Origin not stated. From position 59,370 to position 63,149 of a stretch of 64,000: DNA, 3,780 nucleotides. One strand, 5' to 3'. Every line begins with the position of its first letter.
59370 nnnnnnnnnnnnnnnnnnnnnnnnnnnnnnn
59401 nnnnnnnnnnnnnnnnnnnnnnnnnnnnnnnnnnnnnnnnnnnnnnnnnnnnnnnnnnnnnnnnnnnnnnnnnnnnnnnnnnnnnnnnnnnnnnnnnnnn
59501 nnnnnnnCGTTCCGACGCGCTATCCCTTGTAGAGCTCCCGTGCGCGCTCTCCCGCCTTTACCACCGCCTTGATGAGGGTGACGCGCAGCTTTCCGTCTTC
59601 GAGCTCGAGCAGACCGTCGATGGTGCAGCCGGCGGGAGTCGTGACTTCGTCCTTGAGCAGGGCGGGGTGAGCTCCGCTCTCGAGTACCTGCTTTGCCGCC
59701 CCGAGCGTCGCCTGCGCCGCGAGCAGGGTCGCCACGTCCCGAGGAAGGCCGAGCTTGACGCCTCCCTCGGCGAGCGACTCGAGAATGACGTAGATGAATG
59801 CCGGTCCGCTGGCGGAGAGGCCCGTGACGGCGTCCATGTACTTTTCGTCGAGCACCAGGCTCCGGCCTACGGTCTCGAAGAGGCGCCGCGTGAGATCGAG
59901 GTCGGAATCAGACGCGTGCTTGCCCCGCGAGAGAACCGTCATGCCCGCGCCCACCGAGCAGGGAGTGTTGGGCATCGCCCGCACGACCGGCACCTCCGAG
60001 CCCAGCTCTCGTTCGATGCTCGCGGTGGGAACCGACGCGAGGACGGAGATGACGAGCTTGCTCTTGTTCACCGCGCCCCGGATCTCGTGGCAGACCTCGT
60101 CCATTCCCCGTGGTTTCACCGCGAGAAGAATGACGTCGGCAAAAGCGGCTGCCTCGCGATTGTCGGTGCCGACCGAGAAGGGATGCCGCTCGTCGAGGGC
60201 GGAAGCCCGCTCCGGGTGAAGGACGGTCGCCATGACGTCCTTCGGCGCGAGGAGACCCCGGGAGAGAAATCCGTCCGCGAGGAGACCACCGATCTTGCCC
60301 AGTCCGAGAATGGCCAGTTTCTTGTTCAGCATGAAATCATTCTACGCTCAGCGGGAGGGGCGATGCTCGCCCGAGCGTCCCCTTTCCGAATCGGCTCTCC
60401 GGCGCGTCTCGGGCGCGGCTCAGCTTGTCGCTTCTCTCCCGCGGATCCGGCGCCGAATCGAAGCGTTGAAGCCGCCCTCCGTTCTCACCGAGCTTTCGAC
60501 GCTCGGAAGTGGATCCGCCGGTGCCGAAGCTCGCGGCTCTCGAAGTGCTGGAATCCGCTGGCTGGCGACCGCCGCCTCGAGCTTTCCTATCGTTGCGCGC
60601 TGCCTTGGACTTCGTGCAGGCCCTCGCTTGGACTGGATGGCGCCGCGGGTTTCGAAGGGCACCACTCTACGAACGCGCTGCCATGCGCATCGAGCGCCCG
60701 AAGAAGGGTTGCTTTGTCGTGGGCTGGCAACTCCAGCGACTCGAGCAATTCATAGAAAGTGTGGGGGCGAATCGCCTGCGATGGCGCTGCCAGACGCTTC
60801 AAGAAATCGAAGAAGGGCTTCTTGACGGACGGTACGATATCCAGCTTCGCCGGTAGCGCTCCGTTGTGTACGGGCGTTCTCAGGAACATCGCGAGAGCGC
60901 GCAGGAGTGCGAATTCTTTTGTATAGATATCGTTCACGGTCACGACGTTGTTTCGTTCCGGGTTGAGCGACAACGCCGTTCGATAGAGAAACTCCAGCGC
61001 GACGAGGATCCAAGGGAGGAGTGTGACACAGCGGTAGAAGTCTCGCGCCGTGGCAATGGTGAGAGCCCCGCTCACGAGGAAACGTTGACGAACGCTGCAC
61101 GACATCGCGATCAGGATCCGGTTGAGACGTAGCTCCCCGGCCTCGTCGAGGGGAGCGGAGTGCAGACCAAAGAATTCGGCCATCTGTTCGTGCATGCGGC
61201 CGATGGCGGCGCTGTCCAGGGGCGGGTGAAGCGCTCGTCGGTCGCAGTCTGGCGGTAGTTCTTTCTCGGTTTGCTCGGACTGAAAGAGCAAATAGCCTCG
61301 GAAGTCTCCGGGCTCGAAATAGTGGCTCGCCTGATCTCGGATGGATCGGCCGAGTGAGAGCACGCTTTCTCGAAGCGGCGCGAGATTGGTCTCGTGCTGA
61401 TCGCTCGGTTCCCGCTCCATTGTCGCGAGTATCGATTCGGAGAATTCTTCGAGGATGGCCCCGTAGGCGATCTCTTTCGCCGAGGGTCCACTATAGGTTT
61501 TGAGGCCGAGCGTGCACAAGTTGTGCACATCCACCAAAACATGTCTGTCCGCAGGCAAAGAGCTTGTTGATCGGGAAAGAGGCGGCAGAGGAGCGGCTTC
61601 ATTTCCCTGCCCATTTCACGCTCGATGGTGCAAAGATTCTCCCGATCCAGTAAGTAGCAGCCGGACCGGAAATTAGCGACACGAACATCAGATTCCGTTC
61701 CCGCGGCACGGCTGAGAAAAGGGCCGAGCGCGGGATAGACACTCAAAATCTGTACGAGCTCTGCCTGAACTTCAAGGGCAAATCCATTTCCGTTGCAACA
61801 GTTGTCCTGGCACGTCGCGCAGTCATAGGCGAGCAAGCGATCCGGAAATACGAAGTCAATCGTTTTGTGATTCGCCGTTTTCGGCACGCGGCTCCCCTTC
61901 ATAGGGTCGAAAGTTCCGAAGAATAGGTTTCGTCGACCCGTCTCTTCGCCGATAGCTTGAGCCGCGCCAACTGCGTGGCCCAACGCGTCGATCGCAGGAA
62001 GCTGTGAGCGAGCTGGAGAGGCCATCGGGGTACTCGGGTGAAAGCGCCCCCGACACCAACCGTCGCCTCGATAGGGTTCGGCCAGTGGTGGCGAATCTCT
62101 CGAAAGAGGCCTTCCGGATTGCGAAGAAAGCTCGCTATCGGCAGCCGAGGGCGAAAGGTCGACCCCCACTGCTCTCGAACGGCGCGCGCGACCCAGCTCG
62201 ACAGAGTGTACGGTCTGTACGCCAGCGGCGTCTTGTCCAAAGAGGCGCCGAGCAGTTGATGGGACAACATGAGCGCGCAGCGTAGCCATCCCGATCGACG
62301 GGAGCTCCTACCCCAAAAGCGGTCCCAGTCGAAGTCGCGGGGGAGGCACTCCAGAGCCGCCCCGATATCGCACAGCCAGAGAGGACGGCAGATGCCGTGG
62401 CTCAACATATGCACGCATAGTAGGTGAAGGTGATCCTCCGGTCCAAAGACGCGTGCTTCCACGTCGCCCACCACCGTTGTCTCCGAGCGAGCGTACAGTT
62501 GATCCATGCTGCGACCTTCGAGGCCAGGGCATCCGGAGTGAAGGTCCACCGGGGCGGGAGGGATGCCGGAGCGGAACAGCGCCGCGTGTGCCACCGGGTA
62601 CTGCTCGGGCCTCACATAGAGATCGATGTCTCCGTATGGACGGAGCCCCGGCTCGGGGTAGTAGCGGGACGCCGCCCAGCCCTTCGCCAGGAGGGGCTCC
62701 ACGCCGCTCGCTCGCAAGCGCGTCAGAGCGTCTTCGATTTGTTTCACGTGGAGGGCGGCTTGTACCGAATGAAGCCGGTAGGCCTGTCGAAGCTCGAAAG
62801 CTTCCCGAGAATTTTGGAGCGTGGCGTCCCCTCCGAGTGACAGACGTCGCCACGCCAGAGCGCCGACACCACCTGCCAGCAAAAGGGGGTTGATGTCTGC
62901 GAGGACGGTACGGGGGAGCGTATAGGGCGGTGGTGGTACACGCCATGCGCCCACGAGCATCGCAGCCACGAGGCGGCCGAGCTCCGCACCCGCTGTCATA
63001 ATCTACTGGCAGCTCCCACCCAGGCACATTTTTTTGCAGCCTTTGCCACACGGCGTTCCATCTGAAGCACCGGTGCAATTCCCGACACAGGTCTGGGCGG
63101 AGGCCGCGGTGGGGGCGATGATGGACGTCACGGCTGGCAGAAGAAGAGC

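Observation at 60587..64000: RiPP (lasso-peptide-type) accessory gene cluster running off the window edge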

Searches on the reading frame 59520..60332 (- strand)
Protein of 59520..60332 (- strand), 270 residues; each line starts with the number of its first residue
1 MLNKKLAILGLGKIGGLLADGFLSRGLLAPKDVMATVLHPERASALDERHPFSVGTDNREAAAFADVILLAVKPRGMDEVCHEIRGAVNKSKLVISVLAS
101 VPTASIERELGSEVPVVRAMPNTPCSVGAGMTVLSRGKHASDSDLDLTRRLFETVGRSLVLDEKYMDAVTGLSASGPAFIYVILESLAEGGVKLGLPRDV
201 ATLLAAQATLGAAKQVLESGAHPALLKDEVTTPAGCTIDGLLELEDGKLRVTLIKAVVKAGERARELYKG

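Call 90: search_protein_families(library=pfam, proteins=[window:59520-60332:-], max_evalue=0.0001)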
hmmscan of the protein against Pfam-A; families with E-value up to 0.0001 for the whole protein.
window:59520-60332:- (270 aa): 2 families
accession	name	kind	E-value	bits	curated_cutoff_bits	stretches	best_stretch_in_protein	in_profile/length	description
PF14748.11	P5CR_dimer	-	4.7e-36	123.7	25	1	163-267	1-105/105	Pyrroline-5-carboxylate reductase dimerisation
PF03807.23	F420_oxidored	-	3.2e-18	66.5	21.6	1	5-99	1-93/94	NADP oxidoreductase coenzyme F420-dependent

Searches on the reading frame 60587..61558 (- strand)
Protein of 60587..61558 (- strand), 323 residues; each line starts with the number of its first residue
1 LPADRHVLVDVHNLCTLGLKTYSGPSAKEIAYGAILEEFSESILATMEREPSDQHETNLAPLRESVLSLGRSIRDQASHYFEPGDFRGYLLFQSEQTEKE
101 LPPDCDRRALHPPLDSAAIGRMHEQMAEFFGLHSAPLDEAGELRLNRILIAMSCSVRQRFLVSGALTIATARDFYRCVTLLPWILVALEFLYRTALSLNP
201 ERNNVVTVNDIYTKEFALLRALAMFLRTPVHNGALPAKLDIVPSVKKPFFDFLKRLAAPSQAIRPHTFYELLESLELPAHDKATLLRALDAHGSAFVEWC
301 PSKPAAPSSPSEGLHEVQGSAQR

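Call 6: search_protein_families(library=pfam, proteins=[window:60587-61558:-], max_evalue=0.1)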
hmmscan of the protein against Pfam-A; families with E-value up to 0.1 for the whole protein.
window:60587-61558:- (323 aa): 0 families

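Call 7: search_protein_families(library=ncbifam, proteins=[window:60587-61558:-], max_evalue=0.1)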
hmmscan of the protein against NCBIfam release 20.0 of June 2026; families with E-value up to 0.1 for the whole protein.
window:60587-61558:- (323 aa): 0 families

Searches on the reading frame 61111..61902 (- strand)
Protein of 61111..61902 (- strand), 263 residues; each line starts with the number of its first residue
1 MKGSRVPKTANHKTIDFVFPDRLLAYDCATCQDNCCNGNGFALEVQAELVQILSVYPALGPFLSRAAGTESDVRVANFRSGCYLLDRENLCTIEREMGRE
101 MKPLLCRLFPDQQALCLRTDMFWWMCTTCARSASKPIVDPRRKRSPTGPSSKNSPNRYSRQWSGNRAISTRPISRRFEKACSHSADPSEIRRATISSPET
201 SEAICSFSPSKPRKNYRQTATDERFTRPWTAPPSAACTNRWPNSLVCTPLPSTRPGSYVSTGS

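Call 6: search_protein_families(library=pfam, proteins=[window:61111-61902:-], max_evalue=0.1)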
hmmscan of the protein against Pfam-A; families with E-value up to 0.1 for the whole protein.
window:61111-61902:- (263 aa): 0 families

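Call 7: search_protein_families(library=ncbifam, proteins=[window:61111-61902:-], max_evalue=0.1)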
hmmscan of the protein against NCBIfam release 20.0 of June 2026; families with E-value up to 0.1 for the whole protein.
window:61111-61902:- (263 aa): 1 family
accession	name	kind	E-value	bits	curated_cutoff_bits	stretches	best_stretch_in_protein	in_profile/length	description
NF038110.1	Lys_methyl_FliB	equivalog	0.0072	15.9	85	1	30-110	13-100/373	flagellin lysine-N-methylase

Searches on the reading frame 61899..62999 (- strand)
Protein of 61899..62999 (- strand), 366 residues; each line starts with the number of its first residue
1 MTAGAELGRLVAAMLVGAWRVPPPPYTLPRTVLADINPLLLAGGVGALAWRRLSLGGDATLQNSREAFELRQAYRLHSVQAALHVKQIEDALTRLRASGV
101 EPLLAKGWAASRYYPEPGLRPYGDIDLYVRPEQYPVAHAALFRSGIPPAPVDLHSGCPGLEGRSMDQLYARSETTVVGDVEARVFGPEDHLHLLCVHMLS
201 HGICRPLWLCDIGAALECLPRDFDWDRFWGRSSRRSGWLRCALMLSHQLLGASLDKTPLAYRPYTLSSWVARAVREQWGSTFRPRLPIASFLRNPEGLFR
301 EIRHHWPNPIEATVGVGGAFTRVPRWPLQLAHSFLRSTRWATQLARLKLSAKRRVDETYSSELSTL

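Call 6: search_protein_families(library=pfam, proteins=[window:61899-62999:-], max_evalue=0.1)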
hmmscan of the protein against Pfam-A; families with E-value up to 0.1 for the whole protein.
window:61899-62999:- (366 aa): 1 family
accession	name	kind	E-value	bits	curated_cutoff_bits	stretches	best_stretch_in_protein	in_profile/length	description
PF14907.12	NTP_transf_5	-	2.6e-28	99.7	31.2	2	44-146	16-118/249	Uncharacterised nucleotidyltransferase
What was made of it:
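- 61899..62999 (-): PF14907 nucleotidyltransferase-fold protein (366 aa) with a GDIDL catalytic motif. PF14907, E=2.6e-28 (call 6).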

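Call 7: search_protein_families(library=ncbifam, proteins=[window:61899-62999:-], max_evalue=0.1)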
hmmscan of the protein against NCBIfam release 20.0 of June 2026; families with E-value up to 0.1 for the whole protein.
window:61899-62999:- (366 aa): 0 families

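Call 8: find_encoding_contigs(protein=window:61899-62999:-, flank=10000, max_places=6)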
Protein window:61899-62999:- (366 aa): no gene with exactly this product is on record in the collection.

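Call 46: find_related_loci(query=window:61899-62999:-, collection=metagenome_contigs, flank=10000)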
Query window:61899-62999:- (366 aa) in metagenome_contigs; peptide patterns used: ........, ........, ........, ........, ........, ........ (x = any residue, [..] = any of these).
332 stretches matched a pattern; 174 encode a relative of the query (tblastn E <= 1e-3); the best 80 are kept; 79 distinct loci.
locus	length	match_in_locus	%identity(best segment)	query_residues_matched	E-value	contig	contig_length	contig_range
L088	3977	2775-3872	91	1-366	0e+0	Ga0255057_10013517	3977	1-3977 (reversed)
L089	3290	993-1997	52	6-344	1e-105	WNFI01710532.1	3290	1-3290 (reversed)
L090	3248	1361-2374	48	7-344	6e-99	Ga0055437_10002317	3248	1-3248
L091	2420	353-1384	46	8-351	1e-100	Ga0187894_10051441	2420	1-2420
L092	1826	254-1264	49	8-344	2e-101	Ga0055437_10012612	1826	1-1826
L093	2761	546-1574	50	7-347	1e-96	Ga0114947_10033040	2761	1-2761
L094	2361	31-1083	44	6-357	5e-97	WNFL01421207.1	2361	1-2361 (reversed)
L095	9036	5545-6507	50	6-330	3e-93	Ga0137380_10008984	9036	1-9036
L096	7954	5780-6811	47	7-346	2e-92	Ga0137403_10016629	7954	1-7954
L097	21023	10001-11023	46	7-343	7e-92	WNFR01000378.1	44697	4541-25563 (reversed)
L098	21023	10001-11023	46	7-343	7e-92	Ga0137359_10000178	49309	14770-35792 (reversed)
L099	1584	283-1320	45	1-344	5e-98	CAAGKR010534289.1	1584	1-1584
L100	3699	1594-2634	44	7-344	3e-92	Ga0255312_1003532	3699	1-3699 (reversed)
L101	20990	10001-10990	49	11-344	2e-90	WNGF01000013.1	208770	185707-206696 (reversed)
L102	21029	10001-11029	44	8-346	3e-90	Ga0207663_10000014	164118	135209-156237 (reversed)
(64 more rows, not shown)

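Call 49: search_protein_families(library=pfam, proteins=[L088:694-1248:+, L088:285-740:+], max_evalue=1)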
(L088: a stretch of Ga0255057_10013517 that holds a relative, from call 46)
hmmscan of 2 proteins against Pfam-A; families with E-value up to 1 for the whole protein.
L088:694-1248:+ (184 aa): 3 families
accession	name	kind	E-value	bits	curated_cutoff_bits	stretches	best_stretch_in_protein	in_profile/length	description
PF19502.5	DUF6036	-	3.2e-07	30.8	23.6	1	21-169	2-145/164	Nucleotidyltransferase of unknown function (DUF6036)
PF06331.17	Tfb5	-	0.12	12.8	23.5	1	134-165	34-63/67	Transcription factor TFIIH complex subunit Tfb5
PF12725.13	DUF3810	-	0.23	11.2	28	1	95-168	224-290/311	Protein of unknown function (DUF3810)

L088:285-740:+ (151 aa): 0 families
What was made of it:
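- On Pfam PF03692 CxxCxxCC: No hit for the window protein or its close homologs, even at E<=1 (calls 6, 49).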
